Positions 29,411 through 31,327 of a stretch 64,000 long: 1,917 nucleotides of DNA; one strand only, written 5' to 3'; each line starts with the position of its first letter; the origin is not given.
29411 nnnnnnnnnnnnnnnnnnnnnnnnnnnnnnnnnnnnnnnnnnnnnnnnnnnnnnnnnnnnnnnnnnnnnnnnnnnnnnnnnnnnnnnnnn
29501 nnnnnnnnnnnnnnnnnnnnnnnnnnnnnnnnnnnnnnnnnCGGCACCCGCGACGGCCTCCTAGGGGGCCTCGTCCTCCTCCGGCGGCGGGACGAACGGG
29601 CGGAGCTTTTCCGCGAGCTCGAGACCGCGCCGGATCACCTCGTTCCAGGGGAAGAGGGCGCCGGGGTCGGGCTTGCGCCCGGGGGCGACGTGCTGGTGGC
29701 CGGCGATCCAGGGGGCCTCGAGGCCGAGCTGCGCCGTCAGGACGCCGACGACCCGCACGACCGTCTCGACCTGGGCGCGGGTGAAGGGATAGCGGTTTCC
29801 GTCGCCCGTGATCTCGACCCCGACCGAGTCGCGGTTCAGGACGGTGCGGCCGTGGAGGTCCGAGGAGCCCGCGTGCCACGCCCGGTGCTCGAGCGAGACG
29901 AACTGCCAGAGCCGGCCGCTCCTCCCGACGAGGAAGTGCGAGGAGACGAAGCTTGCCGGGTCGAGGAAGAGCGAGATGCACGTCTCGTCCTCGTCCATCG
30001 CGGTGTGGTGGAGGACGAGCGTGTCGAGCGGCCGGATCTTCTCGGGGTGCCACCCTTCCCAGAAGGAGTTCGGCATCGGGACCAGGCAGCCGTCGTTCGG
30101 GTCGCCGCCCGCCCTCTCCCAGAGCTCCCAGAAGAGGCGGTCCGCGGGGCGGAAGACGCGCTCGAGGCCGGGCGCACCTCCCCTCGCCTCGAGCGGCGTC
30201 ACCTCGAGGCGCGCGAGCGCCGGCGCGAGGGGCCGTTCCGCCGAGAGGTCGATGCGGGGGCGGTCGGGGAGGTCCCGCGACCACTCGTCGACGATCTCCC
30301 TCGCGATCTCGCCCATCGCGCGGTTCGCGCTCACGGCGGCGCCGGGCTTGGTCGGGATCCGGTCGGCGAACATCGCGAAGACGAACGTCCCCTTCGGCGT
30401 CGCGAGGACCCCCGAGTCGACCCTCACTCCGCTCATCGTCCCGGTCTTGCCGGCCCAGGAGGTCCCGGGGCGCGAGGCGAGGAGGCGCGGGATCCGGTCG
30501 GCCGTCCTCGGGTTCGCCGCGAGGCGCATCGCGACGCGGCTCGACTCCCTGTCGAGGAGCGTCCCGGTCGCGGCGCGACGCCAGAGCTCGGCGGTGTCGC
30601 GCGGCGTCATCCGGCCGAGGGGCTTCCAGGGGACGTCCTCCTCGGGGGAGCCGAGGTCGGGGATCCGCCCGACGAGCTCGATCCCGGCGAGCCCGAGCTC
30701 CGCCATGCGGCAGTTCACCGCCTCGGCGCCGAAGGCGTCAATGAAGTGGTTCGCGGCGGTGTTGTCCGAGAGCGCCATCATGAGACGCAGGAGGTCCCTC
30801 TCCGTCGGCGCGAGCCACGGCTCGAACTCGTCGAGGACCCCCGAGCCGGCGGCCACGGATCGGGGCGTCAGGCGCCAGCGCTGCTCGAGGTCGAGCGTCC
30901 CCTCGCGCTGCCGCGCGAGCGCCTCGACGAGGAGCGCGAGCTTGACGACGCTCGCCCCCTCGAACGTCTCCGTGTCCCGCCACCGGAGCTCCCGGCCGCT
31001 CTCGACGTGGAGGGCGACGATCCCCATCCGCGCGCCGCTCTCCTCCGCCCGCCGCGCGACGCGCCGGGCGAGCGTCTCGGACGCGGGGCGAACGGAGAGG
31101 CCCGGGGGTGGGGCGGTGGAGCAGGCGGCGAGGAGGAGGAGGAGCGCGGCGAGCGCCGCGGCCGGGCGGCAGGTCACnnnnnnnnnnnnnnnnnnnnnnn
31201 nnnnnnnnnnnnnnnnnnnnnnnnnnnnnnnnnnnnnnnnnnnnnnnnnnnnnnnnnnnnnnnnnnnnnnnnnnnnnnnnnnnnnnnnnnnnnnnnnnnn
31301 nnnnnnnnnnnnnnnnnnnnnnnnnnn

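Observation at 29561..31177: Beta-lactamase-like domain fused to an AmpD/AmiD-type MurNAc-L-Ala amidase as a lipoprotein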

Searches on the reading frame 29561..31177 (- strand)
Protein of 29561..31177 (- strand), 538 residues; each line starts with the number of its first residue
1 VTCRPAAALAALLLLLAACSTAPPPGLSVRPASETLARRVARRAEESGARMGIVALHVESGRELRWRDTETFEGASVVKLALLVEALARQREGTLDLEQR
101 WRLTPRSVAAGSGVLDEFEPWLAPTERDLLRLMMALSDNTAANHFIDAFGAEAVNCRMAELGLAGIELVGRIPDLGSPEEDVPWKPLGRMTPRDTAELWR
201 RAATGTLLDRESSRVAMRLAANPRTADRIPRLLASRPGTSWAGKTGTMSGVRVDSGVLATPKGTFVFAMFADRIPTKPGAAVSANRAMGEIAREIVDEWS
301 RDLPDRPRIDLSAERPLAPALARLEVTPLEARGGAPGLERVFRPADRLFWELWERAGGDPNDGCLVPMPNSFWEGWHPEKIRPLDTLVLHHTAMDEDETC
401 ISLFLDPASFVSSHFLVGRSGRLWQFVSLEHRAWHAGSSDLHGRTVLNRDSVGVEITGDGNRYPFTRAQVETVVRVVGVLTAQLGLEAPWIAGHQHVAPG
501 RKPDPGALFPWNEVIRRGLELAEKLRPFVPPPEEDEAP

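Call 5: search_protein_families(library=pfam, proteins=[window:29561-31177:-], max_evalue=0.01)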
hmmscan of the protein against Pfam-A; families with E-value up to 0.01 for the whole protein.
window:29561-31177:- (538 aa): 3 families
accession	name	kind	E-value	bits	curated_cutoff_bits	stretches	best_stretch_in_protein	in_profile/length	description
PF13354.11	Beta-lactamase2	-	3.4e-43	147.9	22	1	52-270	1-213/214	Beta-lactamase enzyme family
PF01510.30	Amidase_2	-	1.7e-28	100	26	1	382-506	3-130/131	N-acetylmuramoyl-L-alanine amidase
PF02113.21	Peptidase_S13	-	0.0013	18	22.8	0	242-288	392-437/444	D-Ala-D-Ala carboxypeptidase 3 (S13) family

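Call 6: search_protein_families(library=ncbifam, proteins=[window:29561-31177:-], max_evalue=0.01)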
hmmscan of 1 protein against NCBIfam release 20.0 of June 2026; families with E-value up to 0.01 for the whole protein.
window:29561-31177:- (538 aa): 54 families (the best 25 are shown)
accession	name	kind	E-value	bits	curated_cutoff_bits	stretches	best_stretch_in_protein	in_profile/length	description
NF008758.0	PRK11789.1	equivalog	1.6e-30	105.9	143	1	411-516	76-180/190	1,6-anhydro-N-acetylmuramyl-L-alanine amidase AmpD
NF033103.1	bla_class_A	equivalog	2.2e-25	89.3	200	1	43-298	5-256/257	class A beta-lactamase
NF000414.2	blaPME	exception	6.8e-12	45.3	650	1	6-157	10-162/309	PME family extended-spectrum class A beta-lactamase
NF050809.1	blaCHA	exception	1.5e-11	44.4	575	1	7-182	12-182/295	CHA family extended-spectrum class A beta-lactamase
NF047556.1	blaACA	exception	7.9e-10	38.4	592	1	16-265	21-265/298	ACA family class A beta-lactamase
NF050797.1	blaCESS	exception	7.3e-09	35.3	525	1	31-148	31-147/296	CESS family extended-spectrum class A beta-lactamase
NF000232.1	lactamase_L2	exception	1.1e-08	34.9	540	1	6-152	13-158/303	L2 family extended-spectrum class A beta-lactamase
NF000320.3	blaPEN-Bcc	equivalog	1.7e-08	34.1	540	1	6-153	13-157/300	PEN family class A beta-lactamase, Bcc-type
NF012099.1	SubclassA2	equivalog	4.8e-08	32.5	320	1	36-252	2-217/275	class A beta-lactamase, subclass A2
NF040472.1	blaPAD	exception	1.1e-07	31.4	575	1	29-155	29-155/297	PAD family carbapenem-hydrolyzing class A beta-lactamase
NF041253.1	blaPenN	exception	1.7e-07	31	600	1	36-269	45-276/304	PEN-N family class A beta-lactamase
NF033141.0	blaZ_gen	exception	6.2e-07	28.9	500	1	9-162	7-147/281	BlaZ-like penicillin-hydrolyzing class A beta-lactamase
NF000324.2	blaLUT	exception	1.6e-06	27.6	600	1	37-299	37-293/296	LUT family class A beta-lactamase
NF000321.3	blaPEN-Bpc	exception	1.8e-06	27.3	580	1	39-203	38-200/295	PEN family class A beta-lactamase, Bpc-type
NF033099.1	bla_Exo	exception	3.1e-06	26.8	650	1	6-261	19-275/312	Exo family class A beta-lactamase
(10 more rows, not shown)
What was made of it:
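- On Class A serine beta-lactamase: NF033103 gives 89.3 bits against a 200-bit cut-off (call 6)
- On AmpD (cytoplasmic anhydro-muramoyl amidase): 105.9 bits against a 143-bit cut-off (call 6).
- Closest known: AmpD. Same: It is the top NCBIfam hit for the C-domain (call 6).
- NCBIfam bla_class_A gives 89 bits against a 200-bit cut-off, and every named bla family scores far below its cut-off (call 6).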

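Call 8: find_homologous_proteins(query=window:29561-31177:-, max_evalue=0.00001)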
Query window:29561-31177:- (538 aa): 155 proteins with E <= 0.00001 among 8000 candidates; the best 120 are listed.
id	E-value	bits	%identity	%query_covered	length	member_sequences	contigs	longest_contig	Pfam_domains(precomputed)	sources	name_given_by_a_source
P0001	0.0e+0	1139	95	96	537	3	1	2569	PF13354.13,PF01510.31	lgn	-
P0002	0.0e+0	1105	92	94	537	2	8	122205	PF13354.13,PF01510.31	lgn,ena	-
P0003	0.0e+0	1045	88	96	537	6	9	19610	PF13354.13,PF01510.31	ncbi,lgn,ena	-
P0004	8.8e-289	977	83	95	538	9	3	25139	PF13354.13,PF01510.31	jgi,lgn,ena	-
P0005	1.5e-287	973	82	98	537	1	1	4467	PF13354.13,PF01510.31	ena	-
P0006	2.7e-286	968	81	99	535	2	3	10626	PF13354.13,PF01510.31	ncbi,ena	-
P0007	1.1e-285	966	82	99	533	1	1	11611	PF13354.13,PF01510.31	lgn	-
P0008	1.9e-284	962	82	96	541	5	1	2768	PF13354.13,PF01510.31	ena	-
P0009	1.3e-283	960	82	94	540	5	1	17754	PF13354.13,PF01510.31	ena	-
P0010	2.9e-283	958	80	99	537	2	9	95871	PF13354.13,PF01510.31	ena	-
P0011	1.2e-282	956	81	95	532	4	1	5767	PF13354.13,PF01510.31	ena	-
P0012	3.8e-281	951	81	97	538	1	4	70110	PF13354.13,PF01510.31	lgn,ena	-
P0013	1.8e-280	949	79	95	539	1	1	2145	PF13354.13,PF01510.31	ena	-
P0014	6.8e-280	947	80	97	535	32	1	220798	PF13354.13,PF01510.31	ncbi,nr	ncbi:MAG: serine hydrolase [Holophagales bacterium]|nr:serine hydrolase [Holophagales bacterium]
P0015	7.3e-279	944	80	98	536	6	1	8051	PF13354.13,PF01510.31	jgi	jgi:beta-lactamase class A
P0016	3.8e-278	942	79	98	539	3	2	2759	PF13354.13,PF01510.31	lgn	-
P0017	6.1e-278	941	79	98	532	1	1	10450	PF13354.13,PF01510.31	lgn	-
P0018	1.5e-276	936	81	96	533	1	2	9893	PF13354.13,PF02113.21,PF01510.31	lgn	-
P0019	4.5e-276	935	81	98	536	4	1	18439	PF13354.13,PF01510.31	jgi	jgi:N-acetylmuramoyl-L-alanine amidase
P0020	2.8e-275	932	78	98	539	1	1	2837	PF13354.13,PF01510.31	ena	-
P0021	4.4e-275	931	79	96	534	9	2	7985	PF13354.13,PF01510.31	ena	-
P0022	2.0e-274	929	78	98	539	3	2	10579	PF13354.13,PF01510.31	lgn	-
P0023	2.4e-274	929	78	99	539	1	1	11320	PF13354.13,PF01510.31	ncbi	-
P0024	2.2e-273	926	78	95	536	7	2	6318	PF13354.13,PF01510.31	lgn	-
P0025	2.3e-273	926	79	95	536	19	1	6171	PF13354.13,PF01510.31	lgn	-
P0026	3.1e-272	922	84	90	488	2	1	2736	PF13354.13,PF01510.31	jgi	jgi:beta-lactamase class A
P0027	3.9e-272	922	79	98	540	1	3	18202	PF13354.13,PF01510.31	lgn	-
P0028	6.5e-272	921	85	90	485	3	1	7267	PF13354.13,PF01510.31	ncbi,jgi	jgi:beta-lactamase class A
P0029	1.8e-271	920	79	95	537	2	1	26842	PF13354.13,PF01510.31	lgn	-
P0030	2.2e-271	919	80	96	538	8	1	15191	PF13354.13,PF01510.31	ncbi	-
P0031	6.6e-270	914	78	96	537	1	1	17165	PF13354.13,PF01510.31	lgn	-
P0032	2.6e-269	912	77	99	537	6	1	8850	PF13354.13,PF01510.31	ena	-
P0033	8.2e-269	911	77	95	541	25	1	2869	PF13354.13,PF01510.31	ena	-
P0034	1.0e-227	775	68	96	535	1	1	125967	PF13354.13,PF01510.31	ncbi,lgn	-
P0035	2.7e-206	704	63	96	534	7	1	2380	PF13354.13,PF01510.31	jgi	-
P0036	1.1e-203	696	73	78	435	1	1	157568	PF13354.13,PF01510.31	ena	-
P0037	3.1e-201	688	81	70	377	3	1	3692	PF13354.13,PF01510.31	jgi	jgi:hypothetical protein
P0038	1.0e-200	686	64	94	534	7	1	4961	PF13354.13,PF01510.31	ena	-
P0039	1.4e-200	686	61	96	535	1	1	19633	PF13354.13,PF01510.31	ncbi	-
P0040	1.9e-200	685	61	94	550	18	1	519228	PF13354.13,PF01510.31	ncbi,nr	ncbi:MAG: serine hydrolase [Acidobacteria bacterium]|nr:serine hydrolase [Acidobacteriota bacterium]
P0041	3.6e-200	684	61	93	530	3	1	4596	PF13354.13,PF01510.31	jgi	-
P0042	3.7e-200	684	62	97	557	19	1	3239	PF13354.13,PF01510.31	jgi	-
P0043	7.0e-200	683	63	96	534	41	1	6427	PF13354.13,PF01510.31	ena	-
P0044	1.6e-199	682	63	94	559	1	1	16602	PF13354.13,PF01510.31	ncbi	ncbi:MAG: serine hydrolase [Acidobacteriota bacterium]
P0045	1.9e-199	682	63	96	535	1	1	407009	PF13354.13,PF01510.31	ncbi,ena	-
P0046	3.1e-199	681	63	96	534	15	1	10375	PF13354.13,PF01510.31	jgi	-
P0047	4.0e-199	681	64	93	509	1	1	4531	PF13354.13,PF01510.31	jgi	-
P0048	2.6e-198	678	63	96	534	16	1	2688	PF13354.13,PF01510.31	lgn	-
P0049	4.6e-198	677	64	91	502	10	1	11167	PF13354.13,PF01510.31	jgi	jgi:beta-lactamase class A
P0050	5.8e-198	677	65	91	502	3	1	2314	PF13354.13,PF01510.31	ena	-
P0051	2.2e-197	675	62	96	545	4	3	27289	PF13354.13,PF01510.31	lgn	-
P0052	3.9e-197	674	61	97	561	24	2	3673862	PF13354.13,PF01510.31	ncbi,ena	-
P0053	1.0e-196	673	62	96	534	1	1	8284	PF13354.13,PF01510.31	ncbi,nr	ncbi:MAG: serine hydrolase [Thermoanaerobaculia bacterium]|nr:serine hydrolase [Thermoanaerobaculia 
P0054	2.0e-196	672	62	94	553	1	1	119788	PF13354.13,PF01510.31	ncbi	-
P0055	2.6e-196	671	62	94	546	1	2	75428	PF13354.13,PF01510.31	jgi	jgi:beta-lactamase class A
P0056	1.1e-195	669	63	94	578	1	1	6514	PF13354.13,PF01510.31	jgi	jgi:beta-lactamase class A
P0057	2.5e-195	668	59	96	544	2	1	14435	PF13354.13,PF01510.31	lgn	-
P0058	2.9e-195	668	63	94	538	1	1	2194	PF13354.13,PF01510.31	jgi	jgi:beta-lactamase class A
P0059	4.0e-195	668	61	94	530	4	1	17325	PF13354.13,PF01510.31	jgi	jgi:beta-lactamase class A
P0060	8.1e-195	667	62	94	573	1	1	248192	PF13354.13,PF01510.31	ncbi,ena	-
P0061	1.1e-194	666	61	94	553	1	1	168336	PF13354.13,PF01510.31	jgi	jgi:beta-lactamase class A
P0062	2.5e-194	665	64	92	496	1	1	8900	PF13354.13,PF01510.31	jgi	jgi:beta-lactamase class A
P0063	8.8e-194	663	63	92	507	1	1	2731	PF13354.13,PF01510.31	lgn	-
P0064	1.2e-193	663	61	94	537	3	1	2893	PF13354.13,PF01510.31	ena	-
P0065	2.0e-193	662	64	92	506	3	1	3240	PF13354.13,PF01510.31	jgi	jgi:beta-lactamase class A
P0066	2.1e-193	662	63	92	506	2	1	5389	PF13354.13,PF01510.31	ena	-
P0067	3.6e-193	661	59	95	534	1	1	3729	PF13354.13,PF01510.31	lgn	-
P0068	2.7e-192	658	61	94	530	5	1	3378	PF13354.13,PF01510.31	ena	-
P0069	6.6e-192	657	62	92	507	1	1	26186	PF13354.13,PF01510.31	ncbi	-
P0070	2.8e-191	655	62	93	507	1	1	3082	PF13354.13,PF01510.31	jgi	jgi:beta-lactamase class A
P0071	3.4e-191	655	63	92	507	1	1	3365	PF13354.13,PF01510.31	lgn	-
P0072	3.8e-190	651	60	95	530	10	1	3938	PF13354.13,PF01510.31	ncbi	-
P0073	5.5e-190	651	59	98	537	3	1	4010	PF13354.13,PF01510.31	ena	-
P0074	1.3e-189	649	64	88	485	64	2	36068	PF13354.13,PF01510.31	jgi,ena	-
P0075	2.2e-189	649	63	88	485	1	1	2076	PF13354.13,PF01510.31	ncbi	-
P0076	4.5e-189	648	64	88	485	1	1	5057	PF13354.13,PF01510.31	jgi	jgi:beta-lactamase class A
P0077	9.7e-189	646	58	99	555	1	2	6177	PF13354.13,PF01510.31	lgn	-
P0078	2.3e-188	645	63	88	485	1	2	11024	PF13354.13,PF01510.31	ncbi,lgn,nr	ncbi:MAG TPA: serine hydrolase [Thermoanaerobaculia bacterium]|nr:serine hydrolase [Thermoanaerobacu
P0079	5.6e-188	644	59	97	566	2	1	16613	PF13354.13,PF01510.31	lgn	-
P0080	1.0e-187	643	62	91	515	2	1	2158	PF13354.13,PF01510.31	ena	-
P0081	5.7e-187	641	63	90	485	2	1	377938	PF13354.13,PF01510.31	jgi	jgi:beta-lactamase class A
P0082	5.8e-187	641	63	88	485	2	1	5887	PF13354.13,PF01510.31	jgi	jgi:beta-lactamase class A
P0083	7.5e-187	640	62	88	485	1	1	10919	PF13354.13,PF01510.31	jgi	jgi:beta-lactamase class A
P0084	4.2e-186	638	60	96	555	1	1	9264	PF13354.13,PF01510.31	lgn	-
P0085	7.2e-186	637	63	88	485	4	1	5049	PF13354.13,PF01510.31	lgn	-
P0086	7.3e-186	637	63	88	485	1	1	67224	PF13354.13,PF01510.31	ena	-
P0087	2.0e-185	636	60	94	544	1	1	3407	PF13354.13,PF01510.31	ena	-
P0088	3.3e-185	635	59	95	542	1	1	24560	PF13354.13,PF01510.31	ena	-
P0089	4.2e-185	634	63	88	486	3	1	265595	PF13354.13,PF01510.31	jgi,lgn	-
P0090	1.3e-184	633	60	95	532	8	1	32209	PF13354.13,PF01510.31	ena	-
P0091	2.2e-184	632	59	93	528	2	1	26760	PF13354.13,PF01510.31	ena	-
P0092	5.6e-184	631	60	91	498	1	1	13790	PF13354.13,PF01510.31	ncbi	-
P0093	2.8e-183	628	60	93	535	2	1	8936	PF13354.13,PF01510.31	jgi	-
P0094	2.8e-183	628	59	95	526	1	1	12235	PF13354.13,PF01510.31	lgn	-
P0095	4.4e-183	628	59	99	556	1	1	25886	PF13354.13,PF01510.31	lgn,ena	-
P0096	1.1e-182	627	62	88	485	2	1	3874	PF13354.13,PF01510.31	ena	-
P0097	2.7e-181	622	57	95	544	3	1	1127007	PF13354.13,PF01510.31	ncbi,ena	-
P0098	2.0e-178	612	55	97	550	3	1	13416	PF13354.13,PF01510.31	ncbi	-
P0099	7.0e-178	611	58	94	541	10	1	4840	PF13354.13,PF01510.31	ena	-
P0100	4.9e-177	608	56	99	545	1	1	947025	PF13354.13,PF01510.31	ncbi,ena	-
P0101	1.5e-176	606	57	95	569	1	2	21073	PF13354.13,PF01510.31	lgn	-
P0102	5.7e-175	601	56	95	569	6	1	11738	PF13354.13,PF01510.31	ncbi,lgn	-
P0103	1.0e-173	597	60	90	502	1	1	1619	PF13354.13,PF01510.31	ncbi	ncbi:MAG TPA: serine hydrolase, partial [Thermoanaerobaculia bacterium]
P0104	8.9e-173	594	57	92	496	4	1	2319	PF13354.13,PF01510.31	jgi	-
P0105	7.1e-163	561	64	77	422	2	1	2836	PF13354.13,PF01510.31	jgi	jgi:hypothetical protein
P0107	5.9e-109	383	55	60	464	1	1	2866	PF13354.13,PF01510.31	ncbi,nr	ncbi:hypothetical protein FBQ97_16320, partial [Acidobacteria bacterium ACD]|nr:hypothetical protein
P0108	1.2e-105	372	60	55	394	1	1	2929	PF00155.28,PF01510.31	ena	-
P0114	1.1e-95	339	58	57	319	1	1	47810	PF13354.13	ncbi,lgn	-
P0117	6.1e-94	334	79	33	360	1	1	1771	PF10111.15,PF13641.13,PF01510.31,PF00535.33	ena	-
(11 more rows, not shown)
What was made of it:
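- Sources label some homologues 'beta-lactamase class A' (call 8).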

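Call 9: search_solved_structures(query=window:29561-31177:-, max_evalue=0.001, show_alignments=3)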
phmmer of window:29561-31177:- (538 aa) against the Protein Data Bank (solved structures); distinct sequences matched with E-value up to 0.001: 134 (the best 60 are shown).
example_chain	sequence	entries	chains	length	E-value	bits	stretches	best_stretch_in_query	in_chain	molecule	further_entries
4ewf_A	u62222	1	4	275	2.2e-24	89.1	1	42-293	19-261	Beta-lactamase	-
4bj4_A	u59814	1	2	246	1.7e-21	79.6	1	386-519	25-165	AMPDH2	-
4bol_A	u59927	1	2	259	1.9e-21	79.4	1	386-519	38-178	AMPDH2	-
4bpa_A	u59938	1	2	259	2e-21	79.3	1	385-519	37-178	AMPDH2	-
2bh7_A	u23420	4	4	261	1.5e-17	66.6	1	384-519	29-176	N-ACETYLMURAMOYL-L-ALANINE AMIDASE | N-ACETYLMURAMOYL-L-ALANINE AMIDASE AMID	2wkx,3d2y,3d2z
8eo5_A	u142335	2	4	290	6e-17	64.5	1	23-297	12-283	LRA-5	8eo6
8eo7_A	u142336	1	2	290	2.9e-16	62.3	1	23-297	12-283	beta-lactamase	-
1j3g_A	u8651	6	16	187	1.1e-15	60.3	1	411-512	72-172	AmpD protein | 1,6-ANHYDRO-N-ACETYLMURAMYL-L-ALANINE AMIDASE AMPD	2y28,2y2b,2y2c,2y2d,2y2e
2j9o_A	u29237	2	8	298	1.5e-15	59.9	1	29-279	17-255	TLL2115 PROTEIN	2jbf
2j7v_A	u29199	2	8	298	2.6e-15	59.1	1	29-279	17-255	TLL2115 PROTEIN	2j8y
4bxd_A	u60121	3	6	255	1.1e-11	47.2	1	387-519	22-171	AMPDH3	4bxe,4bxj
4hes_A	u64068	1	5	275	1.4e-11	46.8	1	72-298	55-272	Beta-lactamase class A-like protein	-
6tww_A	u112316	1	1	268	4e-11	45.3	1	36-300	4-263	Beta-Lactamase (GNCA4)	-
6txd_A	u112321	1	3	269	8e-11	44.3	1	35-299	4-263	Beta lactamase (GNCA4-12)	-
6ty6_A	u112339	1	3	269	1.2e-10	43.8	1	35-299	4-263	Beta lactamase (GNCA4-2)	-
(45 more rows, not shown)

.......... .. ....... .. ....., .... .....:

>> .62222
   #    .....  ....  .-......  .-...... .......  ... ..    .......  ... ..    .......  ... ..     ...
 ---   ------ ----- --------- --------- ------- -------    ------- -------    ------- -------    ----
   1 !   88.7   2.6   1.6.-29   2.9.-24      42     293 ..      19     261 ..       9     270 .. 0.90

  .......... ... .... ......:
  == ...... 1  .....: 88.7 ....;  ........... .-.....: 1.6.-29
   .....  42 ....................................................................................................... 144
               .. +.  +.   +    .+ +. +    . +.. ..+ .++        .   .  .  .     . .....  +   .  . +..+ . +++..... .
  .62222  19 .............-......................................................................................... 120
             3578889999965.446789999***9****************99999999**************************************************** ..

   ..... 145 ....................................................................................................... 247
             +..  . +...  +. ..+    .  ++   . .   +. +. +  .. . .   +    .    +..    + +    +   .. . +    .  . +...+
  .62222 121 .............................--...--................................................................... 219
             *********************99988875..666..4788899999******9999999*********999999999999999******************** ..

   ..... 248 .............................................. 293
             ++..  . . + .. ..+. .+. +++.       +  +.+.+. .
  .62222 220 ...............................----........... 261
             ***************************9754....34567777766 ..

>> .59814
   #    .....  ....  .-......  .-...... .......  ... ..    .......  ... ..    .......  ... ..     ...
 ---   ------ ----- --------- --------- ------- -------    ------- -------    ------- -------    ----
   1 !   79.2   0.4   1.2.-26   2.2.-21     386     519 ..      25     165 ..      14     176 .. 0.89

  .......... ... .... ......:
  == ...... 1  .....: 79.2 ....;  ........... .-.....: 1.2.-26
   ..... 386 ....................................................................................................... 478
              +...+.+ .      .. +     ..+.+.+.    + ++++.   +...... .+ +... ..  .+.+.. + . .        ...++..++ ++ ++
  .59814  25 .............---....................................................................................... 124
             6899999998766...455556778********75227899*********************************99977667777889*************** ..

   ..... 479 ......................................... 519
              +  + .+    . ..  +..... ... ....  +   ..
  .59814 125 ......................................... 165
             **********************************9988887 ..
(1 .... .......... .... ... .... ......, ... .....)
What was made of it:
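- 29594..30196 (-): C-terminal Zn-amidase domain (Amidase_2) with a conserved N-terminal extension (aa ~328-528; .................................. then LHHT). Pfam PF01510 E 1.7e-28 (call 5); AmpDh2, AmiD and AmpD are the best PDB matches (call 9).
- On AmiD/AmpDh2-type periplasmic amidase: The best PDB matches for the C-domain are AmpDh2 and AmiD (call 9)
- Closest known: AmiD. Same: They are the best sequence matches of the C-domain (E 2e-21 for AmpDh2, 1.5e-17 for AmiD; call 9).
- Nearest solved relatives: they are Glu166-less class A-fold proteins, namely 4EWF (E 2e-24), LRA-5 (6e-17) and PBP-A (1.5e-15), against about 1e-6 for TEM (call 9). Amidase: it is closest to the lipoproteins AmpDh2 and AmiD (call 9).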

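Call 11: find_encoding_contigs(protein=P0014, flank=8000, max_places=2)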
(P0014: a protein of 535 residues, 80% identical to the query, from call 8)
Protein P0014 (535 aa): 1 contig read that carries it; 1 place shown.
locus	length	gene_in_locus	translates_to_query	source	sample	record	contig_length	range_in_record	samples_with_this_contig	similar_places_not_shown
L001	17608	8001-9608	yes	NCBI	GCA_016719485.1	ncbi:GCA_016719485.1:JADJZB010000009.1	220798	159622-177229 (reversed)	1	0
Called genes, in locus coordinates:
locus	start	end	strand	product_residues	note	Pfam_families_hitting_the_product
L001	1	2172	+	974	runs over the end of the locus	PF13620:CarboxypepD_reg, PF13715:CarbopepD_reg_2 (weak), PF25183:OMP_b-brl_4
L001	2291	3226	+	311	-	PF01869:BcrAD_BadFG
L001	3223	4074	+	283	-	PF22645:GKRP_SIS_N, PF01380:SIS (weak)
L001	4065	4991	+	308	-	-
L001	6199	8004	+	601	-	PF08448:PAS_4 (weak), PF13188:PAS_8 (faint), PF13426:PAS_9 (weak), PF00989:PAS, PF08448:PAS_4, PF13426:PAS_9, PF00990:GGDEF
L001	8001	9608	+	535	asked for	PF13354:Beta-lactamase2, PF01510:Amidase_2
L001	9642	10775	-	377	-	PF02746:MR_MLE_N, PF13378:MR_MLE_C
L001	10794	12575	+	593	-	PF00877:NLPC_P60, PF13354:Beta-lactamase2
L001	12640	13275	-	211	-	PF07617:DUF1579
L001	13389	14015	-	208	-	PF06055:ExoD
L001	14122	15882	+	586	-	PF25145:NfeD1b_N (faint), PF01343:Peptidase_S49, PF01972:SDH_protease (weak), PF01343:Peptidase_S49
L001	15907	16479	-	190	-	-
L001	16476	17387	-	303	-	-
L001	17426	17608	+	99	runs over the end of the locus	-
